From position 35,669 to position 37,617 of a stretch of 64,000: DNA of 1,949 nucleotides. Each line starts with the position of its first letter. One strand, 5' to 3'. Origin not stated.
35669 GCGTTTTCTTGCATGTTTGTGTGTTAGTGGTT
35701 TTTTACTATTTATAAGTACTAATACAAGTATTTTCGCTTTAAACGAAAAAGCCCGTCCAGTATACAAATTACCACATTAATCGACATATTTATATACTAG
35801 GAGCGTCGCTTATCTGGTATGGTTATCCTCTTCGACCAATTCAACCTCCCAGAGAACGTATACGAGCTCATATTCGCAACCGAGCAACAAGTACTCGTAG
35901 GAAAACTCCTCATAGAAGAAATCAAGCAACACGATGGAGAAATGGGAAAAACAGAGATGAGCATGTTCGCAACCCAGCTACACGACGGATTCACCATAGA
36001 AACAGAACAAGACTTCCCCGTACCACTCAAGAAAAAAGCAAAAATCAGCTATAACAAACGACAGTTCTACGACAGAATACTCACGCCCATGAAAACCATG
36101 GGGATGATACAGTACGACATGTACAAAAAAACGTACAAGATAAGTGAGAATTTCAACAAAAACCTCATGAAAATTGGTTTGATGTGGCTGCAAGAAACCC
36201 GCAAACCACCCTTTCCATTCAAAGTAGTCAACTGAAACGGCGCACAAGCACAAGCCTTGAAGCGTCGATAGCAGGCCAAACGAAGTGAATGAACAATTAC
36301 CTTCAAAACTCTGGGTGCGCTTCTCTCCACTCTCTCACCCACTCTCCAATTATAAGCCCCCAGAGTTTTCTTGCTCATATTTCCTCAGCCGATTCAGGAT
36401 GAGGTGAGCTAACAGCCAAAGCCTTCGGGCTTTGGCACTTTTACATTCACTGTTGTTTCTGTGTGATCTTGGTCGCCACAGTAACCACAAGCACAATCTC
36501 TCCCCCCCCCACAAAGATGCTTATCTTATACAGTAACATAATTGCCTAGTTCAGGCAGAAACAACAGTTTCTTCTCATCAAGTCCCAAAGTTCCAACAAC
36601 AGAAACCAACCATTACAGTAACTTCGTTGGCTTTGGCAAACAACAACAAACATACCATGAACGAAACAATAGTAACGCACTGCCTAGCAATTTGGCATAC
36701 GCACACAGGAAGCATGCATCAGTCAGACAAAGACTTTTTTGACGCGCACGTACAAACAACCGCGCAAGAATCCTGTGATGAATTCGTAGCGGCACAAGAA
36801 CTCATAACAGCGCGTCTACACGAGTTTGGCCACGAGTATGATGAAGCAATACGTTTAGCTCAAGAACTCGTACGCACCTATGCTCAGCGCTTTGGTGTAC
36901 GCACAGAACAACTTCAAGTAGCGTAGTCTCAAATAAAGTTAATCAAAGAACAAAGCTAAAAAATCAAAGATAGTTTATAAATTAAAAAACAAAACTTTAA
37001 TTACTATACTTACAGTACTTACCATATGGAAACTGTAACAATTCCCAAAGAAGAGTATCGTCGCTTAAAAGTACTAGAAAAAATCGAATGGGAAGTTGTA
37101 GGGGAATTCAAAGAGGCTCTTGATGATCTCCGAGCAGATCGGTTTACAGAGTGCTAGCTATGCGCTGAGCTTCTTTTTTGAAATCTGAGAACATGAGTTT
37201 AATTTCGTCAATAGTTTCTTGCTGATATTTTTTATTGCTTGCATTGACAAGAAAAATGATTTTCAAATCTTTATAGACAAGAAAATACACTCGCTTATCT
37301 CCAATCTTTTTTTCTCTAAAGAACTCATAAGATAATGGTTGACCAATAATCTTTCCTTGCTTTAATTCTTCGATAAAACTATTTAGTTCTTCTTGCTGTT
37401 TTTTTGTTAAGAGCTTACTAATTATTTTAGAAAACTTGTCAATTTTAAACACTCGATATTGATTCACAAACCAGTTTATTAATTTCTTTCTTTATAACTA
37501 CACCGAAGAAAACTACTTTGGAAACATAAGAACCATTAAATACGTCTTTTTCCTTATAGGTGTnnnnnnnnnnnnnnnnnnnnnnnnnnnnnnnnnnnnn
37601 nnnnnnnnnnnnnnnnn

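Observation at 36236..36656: Highly structured ~400-nt intergenic region: candidate undescribed ncRNA with a cloverleaf-like core and a UUCG-capped perfect hairpin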

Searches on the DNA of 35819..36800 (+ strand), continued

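Call 79: search_with_rna_model(model_id=R3, sources=[window, L009, L010, L011, L012, L013, L014, L015, L016, L017, L018, L019, L020, L021, L022, L023, L024, L025, L026, L027, L028, L029, L030, L031, L032, L033, L034, L035, L036, L037, L038, L039, L040, L041, L042, L043, L044, L045, L046, L047, L048, L049, L050, L051, L052, L053, L054, L055, L056, L057, L058, L059, L060, L061, L062, L063, L064, L065, L066, L067, L068, L069, L070, L071, L072, L073, L074, L075, L076, L077, L078, L079, L080, L081, L082, L083, L084, L085, L086, L087, L088, L219, L220, L221, L225, L226], max_evalue=1)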
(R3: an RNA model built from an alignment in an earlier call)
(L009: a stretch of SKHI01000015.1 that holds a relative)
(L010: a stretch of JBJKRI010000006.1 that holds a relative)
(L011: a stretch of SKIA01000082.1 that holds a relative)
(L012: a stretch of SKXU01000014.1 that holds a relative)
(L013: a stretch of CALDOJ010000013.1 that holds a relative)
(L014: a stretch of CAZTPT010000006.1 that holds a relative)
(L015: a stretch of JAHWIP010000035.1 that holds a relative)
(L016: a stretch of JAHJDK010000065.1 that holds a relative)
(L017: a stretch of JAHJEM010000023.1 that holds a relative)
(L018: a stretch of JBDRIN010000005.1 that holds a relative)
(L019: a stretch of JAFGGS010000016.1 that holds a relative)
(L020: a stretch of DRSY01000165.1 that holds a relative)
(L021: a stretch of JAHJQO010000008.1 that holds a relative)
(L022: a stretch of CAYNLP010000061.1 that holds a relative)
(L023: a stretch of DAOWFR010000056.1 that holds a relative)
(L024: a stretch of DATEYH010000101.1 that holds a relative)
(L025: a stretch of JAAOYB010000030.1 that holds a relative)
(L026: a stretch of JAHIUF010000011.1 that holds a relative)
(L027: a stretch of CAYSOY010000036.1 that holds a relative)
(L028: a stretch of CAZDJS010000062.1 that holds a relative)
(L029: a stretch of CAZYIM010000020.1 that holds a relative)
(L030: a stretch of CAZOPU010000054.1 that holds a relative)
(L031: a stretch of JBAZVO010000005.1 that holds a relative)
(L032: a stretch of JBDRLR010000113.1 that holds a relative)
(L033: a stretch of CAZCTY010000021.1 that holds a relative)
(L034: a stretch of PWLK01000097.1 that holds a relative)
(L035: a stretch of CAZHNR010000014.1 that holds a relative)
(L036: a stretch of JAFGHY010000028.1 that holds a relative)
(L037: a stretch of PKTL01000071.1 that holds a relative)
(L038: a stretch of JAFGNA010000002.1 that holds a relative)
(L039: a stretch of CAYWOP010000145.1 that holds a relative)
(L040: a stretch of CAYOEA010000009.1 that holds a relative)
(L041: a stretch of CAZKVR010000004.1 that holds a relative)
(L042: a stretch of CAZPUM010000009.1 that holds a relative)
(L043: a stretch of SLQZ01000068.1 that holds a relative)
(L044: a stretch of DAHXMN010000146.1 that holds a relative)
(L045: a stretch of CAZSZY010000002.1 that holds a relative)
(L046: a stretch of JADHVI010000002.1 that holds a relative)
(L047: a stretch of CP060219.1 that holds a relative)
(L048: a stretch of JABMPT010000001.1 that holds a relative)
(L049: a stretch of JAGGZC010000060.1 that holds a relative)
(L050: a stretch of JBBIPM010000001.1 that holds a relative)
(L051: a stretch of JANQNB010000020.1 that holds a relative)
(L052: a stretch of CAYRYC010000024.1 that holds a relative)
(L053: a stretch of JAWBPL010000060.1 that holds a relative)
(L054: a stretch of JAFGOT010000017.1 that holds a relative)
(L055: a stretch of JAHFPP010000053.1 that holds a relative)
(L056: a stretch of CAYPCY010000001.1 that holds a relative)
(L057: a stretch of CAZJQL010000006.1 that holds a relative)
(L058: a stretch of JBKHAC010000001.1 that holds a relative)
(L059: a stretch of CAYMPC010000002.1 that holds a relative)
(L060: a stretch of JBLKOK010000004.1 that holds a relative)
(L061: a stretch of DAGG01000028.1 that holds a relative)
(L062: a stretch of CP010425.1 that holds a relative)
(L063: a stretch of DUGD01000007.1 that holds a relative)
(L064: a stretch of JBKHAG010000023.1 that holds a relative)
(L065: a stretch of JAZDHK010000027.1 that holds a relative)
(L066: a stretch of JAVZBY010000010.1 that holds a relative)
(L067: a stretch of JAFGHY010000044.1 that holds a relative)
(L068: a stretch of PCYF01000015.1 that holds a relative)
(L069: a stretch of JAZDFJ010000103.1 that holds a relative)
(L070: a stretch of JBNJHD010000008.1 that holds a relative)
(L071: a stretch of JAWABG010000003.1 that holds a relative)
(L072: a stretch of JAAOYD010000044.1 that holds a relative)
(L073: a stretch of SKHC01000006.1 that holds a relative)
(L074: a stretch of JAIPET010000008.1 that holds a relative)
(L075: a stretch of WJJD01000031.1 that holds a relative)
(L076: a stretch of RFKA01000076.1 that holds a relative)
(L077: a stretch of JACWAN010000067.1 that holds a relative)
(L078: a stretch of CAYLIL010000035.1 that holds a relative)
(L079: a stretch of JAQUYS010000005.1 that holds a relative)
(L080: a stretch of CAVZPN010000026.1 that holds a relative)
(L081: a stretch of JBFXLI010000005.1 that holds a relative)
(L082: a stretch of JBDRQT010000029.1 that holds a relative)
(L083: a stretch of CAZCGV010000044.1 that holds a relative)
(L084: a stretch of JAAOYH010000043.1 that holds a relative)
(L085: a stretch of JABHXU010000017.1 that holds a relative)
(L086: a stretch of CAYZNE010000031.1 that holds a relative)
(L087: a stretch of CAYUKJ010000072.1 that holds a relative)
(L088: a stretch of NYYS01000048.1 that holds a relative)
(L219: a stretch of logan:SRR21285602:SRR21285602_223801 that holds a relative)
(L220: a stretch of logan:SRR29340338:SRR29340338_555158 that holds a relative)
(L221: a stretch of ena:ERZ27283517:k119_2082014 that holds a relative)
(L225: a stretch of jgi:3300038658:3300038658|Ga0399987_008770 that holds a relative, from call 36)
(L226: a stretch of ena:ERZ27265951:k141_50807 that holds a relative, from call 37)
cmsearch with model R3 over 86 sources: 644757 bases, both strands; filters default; matches with E-value up to 1: 103.
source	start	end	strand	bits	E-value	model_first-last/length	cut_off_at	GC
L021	4434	4516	+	71.1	1.2e-16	1-78/78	no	0.39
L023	4439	4523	+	66.5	2.4e-15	1-78/78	no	0.39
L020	2519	2606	+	65.8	3.9e-15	1-78/78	no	0.42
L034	1961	2033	+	64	1.2e-14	1-78/78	no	0.47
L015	4446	4530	+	63.6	1.7e-14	1-78/78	no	0.39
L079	4430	4508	+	63.5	1.8e-14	1-78/78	no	0.38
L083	4430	4508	+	63.5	1.8e-14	1-78/78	no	0.38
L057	4431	4501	+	63.1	2.2e-14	1-78/78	no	0.45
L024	582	664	+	61.5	6.3e-14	1-78/78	no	0.48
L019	4428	4514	+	61.5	6.5e-14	1-78/78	no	0.46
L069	4441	4524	+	59.9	1.8e-13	1-78/78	no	0.43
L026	4429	4509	+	59.6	2.1e-13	1-78/78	no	0.46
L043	983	1056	+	59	3.1e-13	1-78/78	no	0.5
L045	4469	4549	+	58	6.1e-13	1-78/78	no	0.43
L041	4424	4523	+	57.9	6.6e-13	1-78/78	no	0.51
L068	4442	4512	+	57.7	7.2e-13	1-78/78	no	0.49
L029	4429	4505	+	56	2.3e-12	1-78/78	no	0.45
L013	4421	4499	+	55.2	3.7e-12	1-78/78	no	0.53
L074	4427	4507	+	54.9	4.6e-12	1-78/78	no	0.46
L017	4439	4519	+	53.3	1.3e-11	1-78/78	no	0.49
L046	4430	4505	+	53.2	1.4e-11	1-78/78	no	0.5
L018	4202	4274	+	53.1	1.5e-11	1-78/78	no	0.48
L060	4416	4482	+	52.4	2.3e-11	1-78/78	no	0.4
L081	4408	4487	+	52.1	2.9e-11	1-78/78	no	0.41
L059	4556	4637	+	50.9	6.3e-11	1-78/78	no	0.4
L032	473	546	+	49.8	1.3e-10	1-78/78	no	0.55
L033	4430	4497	+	49.4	1.7e-10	1-78/78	no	0.56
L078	3710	3779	+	49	2.1e-10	1-78/78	no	0.4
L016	484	558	+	47.9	4.4e-10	1-78/78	no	0.51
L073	4413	4481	+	47.1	7.3e-10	1-78/78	no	0.43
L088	4431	4502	+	47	7.5e-10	1-78/78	no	0.46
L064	4510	4591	+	47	7.7e-10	1-78/78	no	0.43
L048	4426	4501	+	46.9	8.1e-10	1-78/78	no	0.51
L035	643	722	+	46.7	9.1e-10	1-78/78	no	0.41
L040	4434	4506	+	46.2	1.3e-09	1-78/78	no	0.51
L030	1543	1612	+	45.6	1.9e-09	1-78/78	no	0.46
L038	4423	4518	+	44.9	3e-09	1-78/78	no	0.52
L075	4405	4482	+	44.8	3.1e-09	1-78/78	no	0.45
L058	4431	4498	+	43.9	5.9e-09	1-78/78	no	0.51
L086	4475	4544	+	43.6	6.8e-09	1-78/78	no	0.37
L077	2471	2560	+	41.3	3.1e-08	1-78/78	no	0.6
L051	4541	4631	+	40.3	5.9e-08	1-78/78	no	0.57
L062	4411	4483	+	40.3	6e-08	1-78/78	no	0.49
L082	4568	4645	+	39.8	8.2e-08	1-78/78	no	0.47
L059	4442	4514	+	39.1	1.3e-07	1-78/78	no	0.45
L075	4511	4600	+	36.9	5.3e-07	1-78/78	no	0.39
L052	4449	4530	+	36.8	5.6e-07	1-78/78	no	0.44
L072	3149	3233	+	36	9.8e-07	1-78/78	no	0.58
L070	1561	1653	+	35.6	1.2e-06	1-78/78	no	0.44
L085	4508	4582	+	35.4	1.4e-06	1-78/78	no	0.43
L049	3010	3101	+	35.3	1.6e-06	1-78/78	no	0.53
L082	4425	4494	+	35.1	1.7e-06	1-78/78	no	0.51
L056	4424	4499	+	34.6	2.3e-06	1-78/78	no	0.47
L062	4540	4617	+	34.6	2.4e-06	1-78/78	no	0.45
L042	2116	2201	+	34.4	2.7e-06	1-78/78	no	0.52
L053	2560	2621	+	34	3.5e-06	1-78/78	no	0.53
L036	4669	4740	+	34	3.6e-06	1-78/78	no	0.5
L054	4532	4617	+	33.6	4.6e-06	1-78/78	no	0.44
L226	2637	2719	+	33.4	5.3e-06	1-78/78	no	0.48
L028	3961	4036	+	33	6.7e-06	1-78/78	no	0.55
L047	4420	4496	+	33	6.9e-06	1-78/78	no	0.43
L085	4411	4480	+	32.3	1.1e-05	1-78/78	no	0.46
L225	2757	2840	+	32.2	1.1e-05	1-78/78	no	0.5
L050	4521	4590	+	32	1.3e-05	1-78/78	no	0.6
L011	3881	3961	+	31.9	1.4e-05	1-78/78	no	0.56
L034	1953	2025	-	31.6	1.7e-05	1-78/78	no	0.47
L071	4805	4885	+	31.5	1.7e-05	1-78/78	no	0.41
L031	4441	4506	+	31.3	2e-05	1-78/78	no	0.47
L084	4507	4591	+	31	2.4e-05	1-78/78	no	0.54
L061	3243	3357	+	30.4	3.7e-05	1-78/78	no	0.57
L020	2511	2598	-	29.2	8e-05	1-78/78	no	0.4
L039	1827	1908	+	28.8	0.0001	1-78/78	no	0.62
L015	4438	4522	-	28.2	0.00015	1-78/78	no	0.39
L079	4422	4500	-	27.1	0.0003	1-78/78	no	0.39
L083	4422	4500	-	27.1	0.0003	1-78/78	no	0.39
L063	4652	4758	+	26.8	0.00037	1-78/78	no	0.56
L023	4431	4515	-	26.6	0.00044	1-78/78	no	0.39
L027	3139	3201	+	26.5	0.00046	1-78/78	no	0.59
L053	2747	2818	+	26.5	0.00047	1-78/78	no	0.38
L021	4426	4508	-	26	0.00062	1-78/78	no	0.39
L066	4417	4476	+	25.4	0.00095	1-78/78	no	0.52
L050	4667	4750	+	23.9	0.0025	1-78/78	no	0.65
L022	1263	1358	+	23.4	0.0033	1-78/78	no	0.56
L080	4510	4589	+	23.2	0.0038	1-78/78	no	0.43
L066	4505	4574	+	23.2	0.0038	1-78/78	no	0.44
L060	4408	4474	-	22.7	0.0056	1-78/78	no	0.39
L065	4425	4505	+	22.4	0.0063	1-78/78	no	0.58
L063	4839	4949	+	22.3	0.0068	1-78/78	no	0.54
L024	4105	4166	+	19.6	0.041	1-78/78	no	0.37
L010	4470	4558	+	19.4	0.047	1-78/78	no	0.58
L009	4475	4555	+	19.1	0.056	1-78/78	no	0.42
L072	3301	3374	+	18.6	0.075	1-78/78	no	0.61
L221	2084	2174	+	17.7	0.14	1-78/78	no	0.57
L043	982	1048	-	17.5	0.16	1-78/78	no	0.52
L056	564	663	+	17.1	0.21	1-78/78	no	0.34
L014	4583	4685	+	15.8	0.46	1-78/78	no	0.64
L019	4420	4506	-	15.7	0.51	1-78/78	no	0.48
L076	2775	2858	+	15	0.8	1-78/78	no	0.61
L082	7305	7348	-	15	0.81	1-78/78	no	0.34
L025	4309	4398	-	14.8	0.89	1-78/78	no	0.34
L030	3094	3160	-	14.8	0.92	1-78/78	no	0.42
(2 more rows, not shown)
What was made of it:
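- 36305..36369 (+): H2, an 11-bp stem (36305-36315 / 36359-36369) around a 43-nt CU-rich loop. It is the local copy of the widespread C-rich-loop hairpin. Hairpin model R3 hits window 36301-36381 at E 7.7e-5 (call 79; this stretch was itself a seed row of R3).
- On New family: C-rich-loop hairpin after the Woesearchaeota 138-aa winged-helix gene (defined here): Window 36301-36381 scores 29.2 bits, E 7.7e-5, with R3 (call 79), though this stretch was a seed row of R3.
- The reverse strand of some canonical hairpins also scores with R3 (call 79).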

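Call 80: search_rna_families(sources=[L020, L034, L016, L024, L043, L018, L032, L021], threshold=evalue, max_evalue=1)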
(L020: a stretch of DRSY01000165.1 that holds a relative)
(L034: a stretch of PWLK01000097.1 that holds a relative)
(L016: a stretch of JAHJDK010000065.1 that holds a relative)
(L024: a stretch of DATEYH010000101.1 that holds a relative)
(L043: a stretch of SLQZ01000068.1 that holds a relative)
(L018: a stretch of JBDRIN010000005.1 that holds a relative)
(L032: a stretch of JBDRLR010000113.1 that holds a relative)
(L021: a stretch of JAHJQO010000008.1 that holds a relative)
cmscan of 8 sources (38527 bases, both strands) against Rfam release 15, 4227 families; matches with E-value up to 1: 5.
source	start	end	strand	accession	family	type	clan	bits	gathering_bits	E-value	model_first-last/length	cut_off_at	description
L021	5278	5375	-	RF00477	snosnR66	Gene; snRNA; snoRNA; CD-box;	-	29.3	65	0.89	1-104/104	no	Small nucleolar RNA snR66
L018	4500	4558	+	RF01962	RMST_1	Gene; lncRNA;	-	26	40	0.043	1-61/61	no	Rhabdomyosarcoma 2 associated transcript conserved region 1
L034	1953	2024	-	RF00489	ctRNA_p42d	Gene; antisense;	-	24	50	0.5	1-46/46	no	ctRNA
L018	3995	4096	+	RF02474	GlsR5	Gene; snRNA; snoRNA; CD-box;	-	21.4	100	0.96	1-89/89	no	Small nucleolar RNA GlsR5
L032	827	976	+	RF02735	Sernc350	Gene; antisense;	-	20.8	50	0.29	60-234/513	no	Saccharopolyspora sRNA 350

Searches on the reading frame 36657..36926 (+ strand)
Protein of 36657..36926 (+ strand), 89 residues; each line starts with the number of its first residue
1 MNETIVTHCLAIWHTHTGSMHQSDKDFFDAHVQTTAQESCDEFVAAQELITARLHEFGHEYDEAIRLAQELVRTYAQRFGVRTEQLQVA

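Call 11: search_protein_families(library=pfam, proteins=[window:36657-36926:+], max_evalue=0.01)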
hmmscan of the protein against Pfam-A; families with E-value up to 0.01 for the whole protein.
window:36657-36926:+ (89 aa): 0 families

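Call 14: find_encoding_contigs(protein=window:36657-36926:+, flank=5000, max_places=8)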
Protein window:36657-36926:+ (89 aa): 6 contigs read that carry it; 2 places shown.
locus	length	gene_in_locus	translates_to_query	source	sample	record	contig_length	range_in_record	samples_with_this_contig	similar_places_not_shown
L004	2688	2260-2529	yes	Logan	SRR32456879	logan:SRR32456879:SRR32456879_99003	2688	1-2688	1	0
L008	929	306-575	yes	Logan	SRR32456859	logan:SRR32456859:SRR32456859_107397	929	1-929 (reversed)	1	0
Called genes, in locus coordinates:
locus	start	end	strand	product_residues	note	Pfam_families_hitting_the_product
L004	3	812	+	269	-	?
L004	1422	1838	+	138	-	-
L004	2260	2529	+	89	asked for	-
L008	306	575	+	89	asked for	-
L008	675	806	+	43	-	-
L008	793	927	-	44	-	?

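Call 34: find_homologous_proteins(query=window:36657-36926:+, max_evalue=0.001)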
Query window:36657-36926:+ (89 aa): 5 proteins with E <= 0.001 among 7 candidates.
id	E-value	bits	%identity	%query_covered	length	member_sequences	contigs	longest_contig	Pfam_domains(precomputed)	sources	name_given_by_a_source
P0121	1.2e-52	193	100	100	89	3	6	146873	-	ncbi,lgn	ncbi:MAG: hypothetical protein ACMXYD_01865 [Candidatus Woesearchaeota archaeon]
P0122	2.2e-44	167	84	100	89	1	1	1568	-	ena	-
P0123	7.3e-33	130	70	97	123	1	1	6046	-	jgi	jgi:hypothetical protein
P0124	7.7e-33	130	66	97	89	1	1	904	-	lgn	-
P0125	3.5e-32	128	64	98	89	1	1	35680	-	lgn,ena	-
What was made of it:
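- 36657..36926 (+): 89-aa gene with no Shine-Dalgarno sequence. It is present only in genomes that have the long RNA. There are only 5 clusters in the protein database (call 34).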

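Call 35: find_encoding_contigs(protein=P0122, flank=3000, max_places=2)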
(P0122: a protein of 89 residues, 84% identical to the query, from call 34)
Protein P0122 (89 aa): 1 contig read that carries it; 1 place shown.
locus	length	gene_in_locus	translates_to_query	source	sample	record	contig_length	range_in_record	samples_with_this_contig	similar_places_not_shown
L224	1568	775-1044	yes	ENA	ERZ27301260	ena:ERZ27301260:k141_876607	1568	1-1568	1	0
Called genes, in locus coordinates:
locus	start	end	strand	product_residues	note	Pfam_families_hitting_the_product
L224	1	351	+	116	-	?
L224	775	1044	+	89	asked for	-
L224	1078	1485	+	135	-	PF11969:DcpS_C, PF01230:HIT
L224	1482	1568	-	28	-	?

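Call 36: find_encoding_contigs(protein=P0123, flank=3000, max_places=2)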
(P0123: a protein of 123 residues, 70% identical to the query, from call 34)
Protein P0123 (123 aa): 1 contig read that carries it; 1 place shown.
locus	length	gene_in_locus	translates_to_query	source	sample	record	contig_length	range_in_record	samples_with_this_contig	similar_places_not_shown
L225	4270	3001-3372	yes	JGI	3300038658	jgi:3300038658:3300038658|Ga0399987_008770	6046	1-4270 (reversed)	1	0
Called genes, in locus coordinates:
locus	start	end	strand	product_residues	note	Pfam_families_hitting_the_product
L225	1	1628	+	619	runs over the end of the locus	PF00270:DEAD (faint), PF04851:ResIII (faint), PF06733:DEAD_2, PF13307:Helicase_C_2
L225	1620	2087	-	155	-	-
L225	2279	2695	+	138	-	-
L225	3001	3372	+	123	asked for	-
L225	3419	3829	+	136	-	PF11969:DcpS_C, PF01230:HIT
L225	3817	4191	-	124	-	-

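Call 37: find_encoding_contigs(protein=P0125, flank=3000, max_places=2)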
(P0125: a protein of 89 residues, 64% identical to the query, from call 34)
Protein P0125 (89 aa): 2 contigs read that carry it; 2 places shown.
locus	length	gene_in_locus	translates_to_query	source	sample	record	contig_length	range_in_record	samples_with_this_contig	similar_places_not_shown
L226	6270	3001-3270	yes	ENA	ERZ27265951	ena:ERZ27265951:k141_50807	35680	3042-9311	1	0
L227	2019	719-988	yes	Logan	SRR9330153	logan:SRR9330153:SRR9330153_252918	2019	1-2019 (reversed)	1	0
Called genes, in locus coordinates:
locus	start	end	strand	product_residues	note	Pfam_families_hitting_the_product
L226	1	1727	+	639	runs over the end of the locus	PF00270:DEAD (faint), PF04851:ResIII (faint), PF06733:DEAD_2, PF13307:Helicase_C_2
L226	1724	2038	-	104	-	-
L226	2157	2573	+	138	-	-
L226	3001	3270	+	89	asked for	-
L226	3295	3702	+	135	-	PF11969:DcpS_C, PF01230:HIT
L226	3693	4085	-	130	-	-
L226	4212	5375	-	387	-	PF00801:PKD (faint), PF17803:Cadherin_4 (faint), PF17963:Big_9 (faint), PF18981:InlK_D3 (faint), PF19410:DUF5980 (faint), PF01105:EMP24_GP25L (faint), PF18911:PKD_4 (faint)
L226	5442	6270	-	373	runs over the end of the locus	PF00226:DnaJ, PF27659:CHP02642 (faint), PF01556:DnaJ_C, PF00684:DnaJ_CXXCXGXG, PF27439:DnaJ_C_2 (weak)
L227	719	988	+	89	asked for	-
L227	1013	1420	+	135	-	PF11969:DcpS_C, PF01230:HIT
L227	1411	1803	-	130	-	-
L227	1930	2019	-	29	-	?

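Call 38: find_encoding_contigs(protein=P0124, flank=3000, max_places=2)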
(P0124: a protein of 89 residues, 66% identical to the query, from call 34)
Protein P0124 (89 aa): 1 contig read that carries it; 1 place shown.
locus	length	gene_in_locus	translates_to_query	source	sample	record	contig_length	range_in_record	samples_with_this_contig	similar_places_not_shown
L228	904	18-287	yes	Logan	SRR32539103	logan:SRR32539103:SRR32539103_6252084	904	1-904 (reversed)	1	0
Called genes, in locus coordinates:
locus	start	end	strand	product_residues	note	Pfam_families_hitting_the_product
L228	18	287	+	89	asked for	-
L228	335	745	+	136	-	PF11969:DcpS_C, PF01230:HIT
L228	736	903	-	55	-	?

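Call 44: search_protein_families(library=ncbifam, proteins=[window:36657-36926:+], max_evalue=0.1)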
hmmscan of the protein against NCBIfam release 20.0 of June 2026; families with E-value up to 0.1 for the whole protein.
window:36657-36926:+ (89 aa): 0 families

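Call 95: predict_structure(alignment_id=A12)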
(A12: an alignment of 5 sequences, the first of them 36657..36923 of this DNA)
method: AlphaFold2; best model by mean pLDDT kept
length: 89 residues; sequences in the alignment: 5
mean_pLDDT: 83.7   pTM: 0.75
mean pLDDT of the five models: 83.7, 82.9, 77.1, 66.1, 62.3
residues with pLDDT >= 90: 26; 70-90: 54; 50-70: 7; < 50: 2
segments of 3 or more residues with pLDDT < 50: none
pLDDT, mean of each block of 10 residues (from residue 1): 84 86 89 82 86 91 90 84 56
secondary structure, 60 per line:
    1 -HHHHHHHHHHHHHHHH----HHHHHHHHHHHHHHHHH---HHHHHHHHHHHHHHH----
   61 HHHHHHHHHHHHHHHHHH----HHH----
elements in order: H2-17 H22-38 H42-56 H61-78

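Call 100: search_protein_families(library=phrogs, proteins=[window:36657-36926:+], max_evalue=0.01)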
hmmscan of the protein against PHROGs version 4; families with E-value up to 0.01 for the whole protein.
window:36657-36926:+ (89 aa): 0 families

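Call 101: search_protein_families(library=padloc, proteins=[window:36657-36926:+], max_evalue=0.01)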
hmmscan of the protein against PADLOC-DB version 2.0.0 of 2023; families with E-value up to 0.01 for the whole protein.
window:36657-36926:+ (89 aa): 0 families

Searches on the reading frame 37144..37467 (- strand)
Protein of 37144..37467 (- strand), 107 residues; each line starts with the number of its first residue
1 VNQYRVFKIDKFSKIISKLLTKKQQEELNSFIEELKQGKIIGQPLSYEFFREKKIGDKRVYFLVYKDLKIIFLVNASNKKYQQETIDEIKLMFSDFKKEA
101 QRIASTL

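Call 11: search_protein_families(library=pfam, proteins=[window:37144-37467:-], max_evalue=0.01)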
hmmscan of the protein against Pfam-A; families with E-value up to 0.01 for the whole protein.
window:37144-37467:- (107 aa): 0 families

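Call 44: search_protein_families(library=ncbifam, proteins=[window:37144-37467:-], max_evalue=0.1)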
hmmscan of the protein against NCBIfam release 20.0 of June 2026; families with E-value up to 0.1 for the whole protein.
window:37144-37467:- (107 aa): 1 family
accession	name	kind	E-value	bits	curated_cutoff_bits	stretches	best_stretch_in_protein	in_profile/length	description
TIGR02683.1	upstrm_HI1419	hypoth_equivalog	0.00075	19.8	62.85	1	6-93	3-92/95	type II toxin-antitoxin system RelE/ParE family toxin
